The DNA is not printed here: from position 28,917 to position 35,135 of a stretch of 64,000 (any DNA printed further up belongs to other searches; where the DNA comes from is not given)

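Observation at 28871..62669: A single 21-bp-phased direct repeat marks six promoters, suggesting an agr/LytTR quorum-sensing regulon that includes both ICE-borne RHS toxins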

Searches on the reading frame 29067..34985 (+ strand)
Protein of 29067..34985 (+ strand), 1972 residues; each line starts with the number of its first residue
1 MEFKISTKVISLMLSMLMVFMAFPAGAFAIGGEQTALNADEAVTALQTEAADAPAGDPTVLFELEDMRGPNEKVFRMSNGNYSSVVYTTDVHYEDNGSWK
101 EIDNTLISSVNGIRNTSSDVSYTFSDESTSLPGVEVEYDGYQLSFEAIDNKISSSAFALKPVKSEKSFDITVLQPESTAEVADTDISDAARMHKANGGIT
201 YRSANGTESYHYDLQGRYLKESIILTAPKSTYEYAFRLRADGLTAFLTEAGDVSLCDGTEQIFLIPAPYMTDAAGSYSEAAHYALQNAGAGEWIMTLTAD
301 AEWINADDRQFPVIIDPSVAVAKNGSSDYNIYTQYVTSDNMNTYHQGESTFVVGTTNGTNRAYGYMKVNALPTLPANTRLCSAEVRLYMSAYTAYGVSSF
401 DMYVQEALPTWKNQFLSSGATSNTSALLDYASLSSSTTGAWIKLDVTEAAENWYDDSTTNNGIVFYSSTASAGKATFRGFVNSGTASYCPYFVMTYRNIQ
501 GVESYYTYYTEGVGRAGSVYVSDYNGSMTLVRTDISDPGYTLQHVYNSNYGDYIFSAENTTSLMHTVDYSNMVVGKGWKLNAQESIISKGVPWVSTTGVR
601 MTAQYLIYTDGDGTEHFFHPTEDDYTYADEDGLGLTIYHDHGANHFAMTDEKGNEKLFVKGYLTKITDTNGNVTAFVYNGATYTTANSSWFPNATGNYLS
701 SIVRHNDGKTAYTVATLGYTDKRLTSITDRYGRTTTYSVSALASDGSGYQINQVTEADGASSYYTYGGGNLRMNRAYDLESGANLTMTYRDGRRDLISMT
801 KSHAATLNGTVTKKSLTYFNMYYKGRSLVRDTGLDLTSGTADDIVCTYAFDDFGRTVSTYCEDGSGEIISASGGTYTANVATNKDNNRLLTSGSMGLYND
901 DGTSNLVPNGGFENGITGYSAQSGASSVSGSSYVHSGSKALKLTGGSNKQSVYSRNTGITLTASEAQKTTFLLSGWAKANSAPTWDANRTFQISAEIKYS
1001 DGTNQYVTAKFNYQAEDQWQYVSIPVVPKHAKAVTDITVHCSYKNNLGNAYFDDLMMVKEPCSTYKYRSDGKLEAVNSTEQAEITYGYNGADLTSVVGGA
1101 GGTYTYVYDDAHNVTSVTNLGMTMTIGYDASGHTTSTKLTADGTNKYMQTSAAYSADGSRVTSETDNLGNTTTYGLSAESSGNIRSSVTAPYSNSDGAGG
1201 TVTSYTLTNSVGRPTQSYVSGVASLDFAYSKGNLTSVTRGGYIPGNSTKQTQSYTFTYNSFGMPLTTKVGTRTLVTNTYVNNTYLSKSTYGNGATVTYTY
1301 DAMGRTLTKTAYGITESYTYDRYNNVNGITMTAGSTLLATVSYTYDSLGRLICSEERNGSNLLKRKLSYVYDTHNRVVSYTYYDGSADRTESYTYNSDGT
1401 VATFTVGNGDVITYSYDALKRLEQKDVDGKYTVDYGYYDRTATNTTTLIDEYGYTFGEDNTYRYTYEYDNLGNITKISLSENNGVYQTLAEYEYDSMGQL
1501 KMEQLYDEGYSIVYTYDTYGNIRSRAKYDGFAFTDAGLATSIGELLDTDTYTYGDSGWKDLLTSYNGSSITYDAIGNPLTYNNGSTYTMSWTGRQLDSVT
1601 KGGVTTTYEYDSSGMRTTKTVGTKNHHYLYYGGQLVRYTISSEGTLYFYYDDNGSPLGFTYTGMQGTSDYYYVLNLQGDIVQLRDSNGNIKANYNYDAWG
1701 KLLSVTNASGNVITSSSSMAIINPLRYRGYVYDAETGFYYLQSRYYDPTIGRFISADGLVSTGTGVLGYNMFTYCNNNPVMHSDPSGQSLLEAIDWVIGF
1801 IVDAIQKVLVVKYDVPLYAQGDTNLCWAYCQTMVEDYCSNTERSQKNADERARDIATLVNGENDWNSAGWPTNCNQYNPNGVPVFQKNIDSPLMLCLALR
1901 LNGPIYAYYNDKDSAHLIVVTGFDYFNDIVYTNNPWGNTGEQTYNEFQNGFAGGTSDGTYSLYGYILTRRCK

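Call 8: search_protein_families(library=pfam, proteins=[window:29067-34985:+])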
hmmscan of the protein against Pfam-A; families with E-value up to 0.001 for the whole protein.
window:29067-34985:+ (1972 aa): 3 families
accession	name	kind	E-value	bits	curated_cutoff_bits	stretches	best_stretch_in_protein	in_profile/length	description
PF05593.20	RHS_repeat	-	2.2e-15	57.1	22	0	1088-1119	1-33/38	RHS Repeat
PF12385.14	Peptidase_C70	-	4e-06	27.2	19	1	1812-1949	4-138/141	Papain-like cysteine protease AvrRpt2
PF00688.24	TGFb_propeptide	-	0.00023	21.3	25.8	1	373-470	118-212/242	TGF-beta propeptide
